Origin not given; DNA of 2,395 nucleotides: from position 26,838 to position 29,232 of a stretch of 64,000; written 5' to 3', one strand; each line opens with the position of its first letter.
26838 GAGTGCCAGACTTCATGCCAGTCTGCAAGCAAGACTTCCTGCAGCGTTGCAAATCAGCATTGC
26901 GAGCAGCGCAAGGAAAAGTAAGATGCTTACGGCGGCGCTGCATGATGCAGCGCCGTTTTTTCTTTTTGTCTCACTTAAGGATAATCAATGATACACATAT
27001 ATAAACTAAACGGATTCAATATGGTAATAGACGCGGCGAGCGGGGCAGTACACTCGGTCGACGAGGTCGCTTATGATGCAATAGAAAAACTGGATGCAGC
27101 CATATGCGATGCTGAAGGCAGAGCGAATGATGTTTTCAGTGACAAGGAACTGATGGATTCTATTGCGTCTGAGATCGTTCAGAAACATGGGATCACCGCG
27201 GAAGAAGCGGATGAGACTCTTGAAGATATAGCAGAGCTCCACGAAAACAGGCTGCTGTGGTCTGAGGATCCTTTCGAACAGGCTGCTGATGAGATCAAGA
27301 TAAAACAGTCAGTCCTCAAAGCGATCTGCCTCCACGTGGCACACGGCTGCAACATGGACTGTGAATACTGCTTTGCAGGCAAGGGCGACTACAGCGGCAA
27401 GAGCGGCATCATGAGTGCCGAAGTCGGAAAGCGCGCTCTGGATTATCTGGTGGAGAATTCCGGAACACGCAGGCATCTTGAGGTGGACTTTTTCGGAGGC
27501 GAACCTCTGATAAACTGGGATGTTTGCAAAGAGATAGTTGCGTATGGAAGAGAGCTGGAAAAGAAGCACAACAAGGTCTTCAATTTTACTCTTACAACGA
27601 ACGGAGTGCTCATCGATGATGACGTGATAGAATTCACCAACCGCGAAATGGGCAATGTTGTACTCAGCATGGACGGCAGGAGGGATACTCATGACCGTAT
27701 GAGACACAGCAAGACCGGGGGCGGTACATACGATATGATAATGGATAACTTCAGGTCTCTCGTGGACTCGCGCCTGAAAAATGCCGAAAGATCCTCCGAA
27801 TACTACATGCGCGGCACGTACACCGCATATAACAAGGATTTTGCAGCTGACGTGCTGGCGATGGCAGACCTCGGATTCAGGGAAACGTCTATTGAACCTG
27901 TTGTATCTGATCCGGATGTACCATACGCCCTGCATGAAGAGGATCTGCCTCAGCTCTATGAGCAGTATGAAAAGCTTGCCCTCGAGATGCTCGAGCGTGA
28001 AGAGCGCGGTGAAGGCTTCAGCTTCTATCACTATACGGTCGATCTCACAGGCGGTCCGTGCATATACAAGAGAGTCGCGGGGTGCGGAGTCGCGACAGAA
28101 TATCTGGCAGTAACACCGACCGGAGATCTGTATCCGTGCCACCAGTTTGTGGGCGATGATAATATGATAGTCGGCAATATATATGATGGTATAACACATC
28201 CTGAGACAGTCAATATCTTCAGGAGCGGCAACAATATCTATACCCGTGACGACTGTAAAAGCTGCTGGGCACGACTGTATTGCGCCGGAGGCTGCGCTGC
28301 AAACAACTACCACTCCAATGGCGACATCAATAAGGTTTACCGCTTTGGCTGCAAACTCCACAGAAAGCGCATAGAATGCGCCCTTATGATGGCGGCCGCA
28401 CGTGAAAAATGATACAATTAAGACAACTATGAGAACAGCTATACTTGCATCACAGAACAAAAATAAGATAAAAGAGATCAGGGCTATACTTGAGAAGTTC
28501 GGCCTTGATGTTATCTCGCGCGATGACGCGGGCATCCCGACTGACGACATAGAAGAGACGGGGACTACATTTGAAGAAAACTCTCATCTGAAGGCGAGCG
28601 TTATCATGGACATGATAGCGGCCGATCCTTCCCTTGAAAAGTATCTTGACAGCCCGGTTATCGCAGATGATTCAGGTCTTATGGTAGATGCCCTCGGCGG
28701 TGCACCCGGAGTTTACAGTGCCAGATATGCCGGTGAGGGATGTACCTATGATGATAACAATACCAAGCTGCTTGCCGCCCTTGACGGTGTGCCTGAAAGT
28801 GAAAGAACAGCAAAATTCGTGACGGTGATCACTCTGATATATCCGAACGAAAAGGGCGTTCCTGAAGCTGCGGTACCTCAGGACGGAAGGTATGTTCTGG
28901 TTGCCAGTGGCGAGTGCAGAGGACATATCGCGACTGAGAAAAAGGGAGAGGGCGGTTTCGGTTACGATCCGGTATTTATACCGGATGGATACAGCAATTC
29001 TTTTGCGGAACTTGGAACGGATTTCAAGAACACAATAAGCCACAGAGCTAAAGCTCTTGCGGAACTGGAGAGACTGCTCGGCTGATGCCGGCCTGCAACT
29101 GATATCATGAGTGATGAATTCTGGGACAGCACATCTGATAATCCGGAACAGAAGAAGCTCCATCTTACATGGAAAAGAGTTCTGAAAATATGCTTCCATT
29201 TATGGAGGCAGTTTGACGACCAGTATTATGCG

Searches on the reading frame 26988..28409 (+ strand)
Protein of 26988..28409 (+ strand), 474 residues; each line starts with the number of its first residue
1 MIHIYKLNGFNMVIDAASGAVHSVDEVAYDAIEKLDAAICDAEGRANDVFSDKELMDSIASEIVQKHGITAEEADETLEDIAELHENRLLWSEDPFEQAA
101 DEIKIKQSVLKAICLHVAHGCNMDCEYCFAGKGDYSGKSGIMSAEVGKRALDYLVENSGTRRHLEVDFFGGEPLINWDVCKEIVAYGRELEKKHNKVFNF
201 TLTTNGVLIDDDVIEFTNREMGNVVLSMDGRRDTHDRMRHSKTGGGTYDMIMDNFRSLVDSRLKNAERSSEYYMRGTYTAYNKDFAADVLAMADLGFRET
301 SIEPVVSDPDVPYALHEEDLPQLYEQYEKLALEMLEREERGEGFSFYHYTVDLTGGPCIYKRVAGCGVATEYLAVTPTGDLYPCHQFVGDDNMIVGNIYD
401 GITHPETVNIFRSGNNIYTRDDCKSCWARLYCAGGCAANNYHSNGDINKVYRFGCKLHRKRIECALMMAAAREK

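Call 3: search_protein_families(library=ncbifam, proteins=[window:26988-28409:+], max_evalue=0.01)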
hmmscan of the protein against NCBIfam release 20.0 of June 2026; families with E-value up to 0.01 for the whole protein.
window:26988-28409:+ (474 aa): 72 families (the best 25 are shown)
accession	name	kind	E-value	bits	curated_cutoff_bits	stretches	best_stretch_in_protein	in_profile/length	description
TIGR03974.1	rSAM_six_Cys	equivalog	5.4e-200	665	425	1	2-470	1-450/451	thioether cross-link-forming SCIFF peptide maturase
NF040492.1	not_ScfB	exception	6.3e-152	506.6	855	1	2-468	4-447/450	ScfB-related radical SAM/SPASM orphan maturase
NF047865.1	rSAM_PapB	equivalog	2.4e-79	267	340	1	110-449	2-329/330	PapB family radical SAM/SPASM ranthipeptide maturase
TIGR03906.1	quino_hemo_SAM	equivalog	3e-75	253.7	453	1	37-466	20-444/467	quinohemoprotein amine dehydrogenase maturation protein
TIGR04064.1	rSAM_nif11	equivalog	9.8e-73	245.4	518.7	1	83-470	52-434/459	nif11-like peptide radical SAM maturase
TIGR04068.1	rSAM_ocin_clost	equivalog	4.6e-49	167.6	500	2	76-258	51-232/462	Cys-rich peptide radical SAM maturase CcpM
TIGR04280.1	geopep_mat_rSAM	hypoth_equivalog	7.6e-36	124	400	1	65-450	41-406/428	geopeptide radical SAM maturase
NF035951.1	rSAM_RumMC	equivalog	4.1e-32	111.5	720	2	66-262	62-263/510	RumMC family radical SAM sactipeptide maturase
NF038107.1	rSAM_NF038107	equivalog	3.4e-30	105.2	600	2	95-260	70-235/444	Cys-every-fifth radical SAM/SPASM peptide maturase CefB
TIGR04115.1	rSAM_Cxxx_rpt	equivalog_domain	1.1e-29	104.1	350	1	111-463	2-354/359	radical SAM peptide maturase, CXXX-repeat target family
TIGR03978.1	rSAM_paired_1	equivalog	1.2e-28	100.1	370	1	100-258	68-227/466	His-Xaa-Ser system radical SAM maturase HxsB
NF041298.1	rSAM_mat_DynA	equivalog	2.3e-28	99.2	450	2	118-263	8-151/356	dynobactin maturation radical SAM/SPASM protein DynA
TIGR04463.1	rSAM_vs_C_rich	equivalog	1.8e-27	96.2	525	1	114-445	85-403/438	TIGR04463 family radical SAM/SPASM RiPP maturase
TIGR03942.1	sulfatase_rSAM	equivalog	2.8e-27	95.7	349.45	2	118-260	8-150/363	anaerobic sulfatase maturase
NF038170.1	lachnocin_rSAM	equivalog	2.9e-26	92.3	550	1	93-266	59-231/440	lachnocin radical SAM maturase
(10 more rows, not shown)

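Call 4: search_protein_families(library=pfam, proteins=[window:26988-28409:+], max_evalue=0.01)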
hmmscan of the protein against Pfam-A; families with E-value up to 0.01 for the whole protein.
window:26988-28409:+ (474 aa): 3 families
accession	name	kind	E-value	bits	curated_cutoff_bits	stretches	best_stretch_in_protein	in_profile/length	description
PF04055.27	Radical_SAM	-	3.1e-15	57.2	29.5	1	117-265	3-143/166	Radical SAM superfamily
PF13353.11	Fer4_12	-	1.5e-11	45.2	22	1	114-233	8-118/137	4Fe-4S single cluster domain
PF13186.11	SPASM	-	2.3e-05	25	21.5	1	366-427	1-67/67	Iron-sulfur cluster-binding domain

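Call 23: search_solved_structures(query=window:26988-28409:+, show_alignments=1)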
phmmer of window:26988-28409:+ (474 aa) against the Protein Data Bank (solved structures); distinct sequences matched with E-value up to 0.001: 6.
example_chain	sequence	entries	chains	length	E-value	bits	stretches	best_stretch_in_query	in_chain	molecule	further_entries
5wgg_A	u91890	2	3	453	1.5e-150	505.3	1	1-470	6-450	Radical SAM domain protein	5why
4k37_A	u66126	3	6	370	1.5e-14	56.8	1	117-250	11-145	Anaerobic sulfatase-maturating enzyme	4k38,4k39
4k36_A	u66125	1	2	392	1.9e-14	56.5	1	117-250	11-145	Anaerobic sulfatase-maturating enzyme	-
8vpo_A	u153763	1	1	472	3.8e-11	45.6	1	109-461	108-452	Radical SAM core domain-containing protein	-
9gm3_A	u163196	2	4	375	6.2e-08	35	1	112-248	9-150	ChlB radical SAM domain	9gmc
6efn_A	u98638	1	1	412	3.6e-05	25.9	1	63-244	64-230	Sporulation killing factor maturation protein SkfB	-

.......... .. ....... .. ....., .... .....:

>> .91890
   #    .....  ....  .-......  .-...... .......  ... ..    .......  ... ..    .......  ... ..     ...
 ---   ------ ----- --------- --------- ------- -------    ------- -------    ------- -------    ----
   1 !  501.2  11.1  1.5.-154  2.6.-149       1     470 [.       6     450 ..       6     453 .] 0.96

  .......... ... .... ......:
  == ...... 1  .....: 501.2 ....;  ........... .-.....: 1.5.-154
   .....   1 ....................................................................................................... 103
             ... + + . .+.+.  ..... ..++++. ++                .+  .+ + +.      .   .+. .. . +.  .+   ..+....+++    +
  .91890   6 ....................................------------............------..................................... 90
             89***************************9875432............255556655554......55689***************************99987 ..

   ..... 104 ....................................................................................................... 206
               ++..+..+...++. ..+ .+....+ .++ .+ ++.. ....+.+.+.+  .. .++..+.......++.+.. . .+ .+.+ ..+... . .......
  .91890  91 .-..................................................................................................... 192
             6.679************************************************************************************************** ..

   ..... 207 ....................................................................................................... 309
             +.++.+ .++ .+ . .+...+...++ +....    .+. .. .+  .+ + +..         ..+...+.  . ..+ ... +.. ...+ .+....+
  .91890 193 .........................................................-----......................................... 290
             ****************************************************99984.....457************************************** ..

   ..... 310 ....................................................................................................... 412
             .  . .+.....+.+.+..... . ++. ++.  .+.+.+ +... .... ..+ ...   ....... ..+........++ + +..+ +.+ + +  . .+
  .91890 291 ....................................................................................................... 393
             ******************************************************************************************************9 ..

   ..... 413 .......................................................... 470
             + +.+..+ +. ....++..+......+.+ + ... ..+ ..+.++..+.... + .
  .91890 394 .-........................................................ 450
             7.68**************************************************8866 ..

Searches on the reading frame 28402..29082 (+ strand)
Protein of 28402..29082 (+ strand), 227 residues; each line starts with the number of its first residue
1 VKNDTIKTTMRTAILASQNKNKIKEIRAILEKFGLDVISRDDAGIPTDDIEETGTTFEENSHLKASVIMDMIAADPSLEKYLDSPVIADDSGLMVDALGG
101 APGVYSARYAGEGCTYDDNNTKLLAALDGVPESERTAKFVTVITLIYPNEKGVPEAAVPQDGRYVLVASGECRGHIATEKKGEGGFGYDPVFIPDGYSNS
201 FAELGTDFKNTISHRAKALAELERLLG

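Call 3: search_protein_families(library=ncbifam, proteins=[window:28402-29082:+], max_evalue=0.01)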
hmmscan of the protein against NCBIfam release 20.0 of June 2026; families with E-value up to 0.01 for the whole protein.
window:28402-29082:+ (227 aa): 8 families
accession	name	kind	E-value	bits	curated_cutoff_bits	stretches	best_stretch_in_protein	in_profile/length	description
NF011397.0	PRK14822.1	equivalog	2e-63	213.3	234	1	10-225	1-192/201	XTP/dITP diphosphatase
NF011398.0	PRK14823.1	equivalog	4.7e-53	179.9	272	1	14-226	4-188/191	non-canonical purine NTP diphosphatase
TIGR00042.1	TIGR00042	equivalog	1e-51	174.9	145.35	1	13-226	2-183/184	RdgB/HAM1 family non-canonical purine NTP pyrophosphatase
NF011401.0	PRK14826.1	equivalog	1.3e-49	168.6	268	1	7-220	5-210/226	putative deoxyribonucleotide triphosphate pyrophosphatase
NF002698.0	PRK02491.1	equivalog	9.8e-45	153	301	1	10-222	127-316/328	nucleoside-triphosphate diphosphatase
NF011399.0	PRK14824.1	subfamily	1.3e-43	148.8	267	1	12-226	4-200/206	putative deoxyribonucleotide triphosphate pyrophosphatase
NF011396.0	PRK14821.1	equivalog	4.9e-35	120.7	203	1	14-226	4-180/185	XTP/dITP diphosphatase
NF011400.0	PRK14825.1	equivalog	1.5e-22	80.3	246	1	10-225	1-193/199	putative deoxyribonucleotide triphosphate pyrophosphatase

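Call 4: search_protein_families(library=pfam, proteins=[window:28402-29082:+], max_evalue=0.01)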
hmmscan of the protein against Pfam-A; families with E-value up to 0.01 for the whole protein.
window:28402-29082:+ (227 aa): 1 family
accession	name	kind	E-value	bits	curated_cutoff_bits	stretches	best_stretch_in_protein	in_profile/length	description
PF01725.21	Ham1p_like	-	1.3e-59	201.6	22.5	1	14-223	2-184/186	Ham1 family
